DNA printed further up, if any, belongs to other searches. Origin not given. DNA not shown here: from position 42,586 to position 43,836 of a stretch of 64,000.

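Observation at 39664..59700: A ~20-kb polyprenyl-phosphate-sugar-dependent envelope glycosylation locus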

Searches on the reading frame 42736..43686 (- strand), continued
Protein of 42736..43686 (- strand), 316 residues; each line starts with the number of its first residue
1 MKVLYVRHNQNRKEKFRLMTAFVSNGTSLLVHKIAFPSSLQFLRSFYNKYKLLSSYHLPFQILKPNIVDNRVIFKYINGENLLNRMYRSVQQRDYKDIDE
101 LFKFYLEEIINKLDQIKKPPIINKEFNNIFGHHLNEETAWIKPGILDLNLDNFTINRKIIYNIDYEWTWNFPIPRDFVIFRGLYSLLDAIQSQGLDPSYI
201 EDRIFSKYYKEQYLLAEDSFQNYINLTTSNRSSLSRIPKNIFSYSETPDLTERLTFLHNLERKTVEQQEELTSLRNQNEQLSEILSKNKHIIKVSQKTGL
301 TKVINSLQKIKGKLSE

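Call 65: search_solved_structures(query=A3, max_evalue=10)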
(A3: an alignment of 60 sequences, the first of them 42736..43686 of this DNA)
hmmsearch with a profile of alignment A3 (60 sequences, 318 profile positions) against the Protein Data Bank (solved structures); distinct sequences matched with E-value up to 10: 100 (the best 60 are shown).
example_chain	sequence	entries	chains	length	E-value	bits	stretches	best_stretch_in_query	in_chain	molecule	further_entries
1ei3_C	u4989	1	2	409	0.0054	19.2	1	195-313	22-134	FIBRINOGEN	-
1m1j_C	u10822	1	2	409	0.0054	19.2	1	195-313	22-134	Fibrinogen gamma chain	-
5xg2_A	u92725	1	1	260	0.014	17.8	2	195-296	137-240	Chromosome partition protein Smc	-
9dwa_A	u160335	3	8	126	0.015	17.8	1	74-115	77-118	De novo designed FABLE protein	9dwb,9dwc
5aps_A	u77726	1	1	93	0.018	17.5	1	248-313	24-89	GENERAL CONTROL PROTEIN GCN4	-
6fia_A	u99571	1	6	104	0.022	17.2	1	226-302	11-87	LINE-1 retrotransposable element ORF1 protein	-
8qox_B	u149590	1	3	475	0.024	17.1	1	193-314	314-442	Conserved membrane protein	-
2dq3_A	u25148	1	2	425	0.035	16.6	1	232-294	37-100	Seryl-tRNA synthetase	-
2zqm_A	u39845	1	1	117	0.11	14.8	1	214-297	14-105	Prefoldin beta subunit 1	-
1wpa_A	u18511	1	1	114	0.15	14.4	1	238-315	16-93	Occludin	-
8s1x_B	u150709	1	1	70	0.21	14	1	80-114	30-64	DBAct553_1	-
1zxa_A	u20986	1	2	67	0.21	14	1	259-297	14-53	cGMP-dependent protein kinase 1, alpha isozyme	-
6pfp_A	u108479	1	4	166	0.22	13.9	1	211-297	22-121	Myosin-7 fused to GP7 and EB1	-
2nca_A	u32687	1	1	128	0.24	13.8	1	229-298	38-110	Hsp90 co-chaperone Cdc37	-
7muc_AF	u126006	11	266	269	0.27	13.6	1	249-298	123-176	DotF | IcmG (DotF)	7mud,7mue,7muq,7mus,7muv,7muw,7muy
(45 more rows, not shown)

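Call 67: find_homologous_proteins(query=window:42736-43686:-, max_evalue=1e-10)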
Query window:42736-43686:- (316 aa): 1 proteins with E <= 1e-10 among 1030 candidates.
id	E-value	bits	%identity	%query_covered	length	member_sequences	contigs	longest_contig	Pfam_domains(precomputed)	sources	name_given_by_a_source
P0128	6.9e-146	503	100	73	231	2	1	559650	-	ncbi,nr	ncbi:hypothetical protein JW796_02385 [Candidatus Dojkabacteria bacterium]|nr:hypothetical protein [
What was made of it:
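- Tried and rejected: The word-indexed homolog search for the kinase returned only itself (call 67).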

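Call 68: find_encoding_contigs(protein=P0130, flank=8000, max_places=2)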
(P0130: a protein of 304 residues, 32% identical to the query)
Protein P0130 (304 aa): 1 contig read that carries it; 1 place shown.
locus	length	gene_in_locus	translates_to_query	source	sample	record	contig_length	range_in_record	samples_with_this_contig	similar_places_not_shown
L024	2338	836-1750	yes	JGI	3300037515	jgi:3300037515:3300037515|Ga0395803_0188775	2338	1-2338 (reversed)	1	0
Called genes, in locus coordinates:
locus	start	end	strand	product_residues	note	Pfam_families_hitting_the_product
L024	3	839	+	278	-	?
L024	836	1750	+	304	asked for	-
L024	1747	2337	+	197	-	?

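Call 69: find_encoding_contigs(protein=P0132, flank=8000, max_places=2)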
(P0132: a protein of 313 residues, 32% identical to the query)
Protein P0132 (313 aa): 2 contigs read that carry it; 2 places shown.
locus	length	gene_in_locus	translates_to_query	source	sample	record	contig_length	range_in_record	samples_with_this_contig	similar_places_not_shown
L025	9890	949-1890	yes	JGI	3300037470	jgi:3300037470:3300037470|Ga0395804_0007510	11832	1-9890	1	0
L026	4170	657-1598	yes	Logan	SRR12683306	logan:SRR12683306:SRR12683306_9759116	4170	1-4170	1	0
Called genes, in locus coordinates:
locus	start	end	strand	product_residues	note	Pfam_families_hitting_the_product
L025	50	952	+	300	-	PF13489:Methyltransf_23, PF00398:RrnaAD, PF02353:CMAS (weak), PF05401:NodS, PF13847:Methyltransf_31 (weak), PF08241:Methyltransf_11, PF08242:Methyltransf_12, PF13649:Methyltransf_25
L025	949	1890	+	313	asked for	-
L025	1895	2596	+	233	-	PF13847:Methyltransf_31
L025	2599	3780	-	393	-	PF00005:ABC_tran, PF14524:Wzt_C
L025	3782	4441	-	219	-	PF01061:ABC2_membrane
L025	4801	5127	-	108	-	-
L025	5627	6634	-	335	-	PF18885:DUF5648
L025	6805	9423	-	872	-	PF18885:DUF5648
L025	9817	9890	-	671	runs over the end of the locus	?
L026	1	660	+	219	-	?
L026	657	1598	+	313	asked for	-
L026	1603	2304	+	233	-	PF13847:Methyltransf_31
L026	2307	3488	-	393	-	PF00005:ABC_tran, PF14524:Wzt_C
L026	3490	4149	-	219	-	PF01061:ABC2_membrane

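Call 70: find_encoding_contigs(protein=P0129, flank=8000, max_places=2)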
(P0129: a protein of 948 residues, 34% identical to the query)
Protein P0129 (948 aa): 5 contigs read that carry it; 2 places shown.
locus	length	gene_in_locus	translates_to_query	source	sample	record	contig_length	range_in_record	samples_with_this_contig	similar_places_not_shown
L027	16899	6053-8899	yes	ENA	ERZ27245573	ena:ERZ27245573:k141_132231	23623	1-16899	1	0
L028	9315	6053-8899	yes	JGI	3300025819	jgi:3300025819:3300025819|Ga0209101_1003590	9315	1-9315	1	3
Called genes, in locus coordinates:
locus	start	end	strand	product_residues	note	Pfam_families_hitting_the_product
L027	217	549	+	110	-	PF12762:DDE_Tnp_IS1595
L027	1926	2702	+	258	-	PF01061:ABC2_membrane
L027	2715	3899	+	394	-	PF13692:Glyco_trans_1_4 (faint)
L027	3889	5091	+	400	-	PF00005:ABC_tran, PF14524:Wzt_C (weak)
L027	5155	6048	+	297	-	PF05219:DREV (weak), PF13489:Methyltransf_23, PF00398:RrnaAD (weak), PF02353:CMAS (weak), PF13847:Methyltransf_31 (weak), PF08241:Methyltransf_11, PF08242:Methyltransf_12, PF13649:Methyltransf_25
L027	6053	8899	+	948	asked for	PF13506:Glyco_transf_21 (faint), PF00535:Glycos_transf_2, PF10111:Glyco_tranf_2_2 (weak), PF13632:Glyco_trans_2_3 (faint), PF00535:Glycos_transf_2, PF10111:Glyco_tranf_2_2 (weak), PF13641:Glyco_tranf_2_3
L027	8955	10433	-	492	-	-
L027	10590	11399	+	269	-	PF00535:Glycos_transf_2 (weak), PF04028:DUF374 (faint)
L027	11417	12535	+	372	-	PF01266:DAO, PF13450:NAD_binding_8 (weak)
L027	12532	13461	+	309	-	PF00535:Glycos_transf_2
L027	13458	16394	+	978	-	-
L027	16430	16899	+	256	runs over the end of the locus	PF01370:Epimerase (weak)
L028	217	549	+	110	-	PF12762:DDE_Tnp_IS1595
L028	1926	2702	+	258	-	PF01061:ABC2_membrane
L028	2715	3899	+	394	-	PF13692:Glyco_trans_1_4 (faint)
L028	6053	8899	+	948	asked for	PF13506:Glyco_transf_21 (faint), PF00535:Glycos_transf_2, PF10111:Glyco_tranf_2_2 (weak), PF13632:Glyco_trans_2_3 (faint), PF00535:Glycos_transf_2, PF10111:Glyco_tranf_2_2 (weak), PF13641:Glyco_tranf_2_3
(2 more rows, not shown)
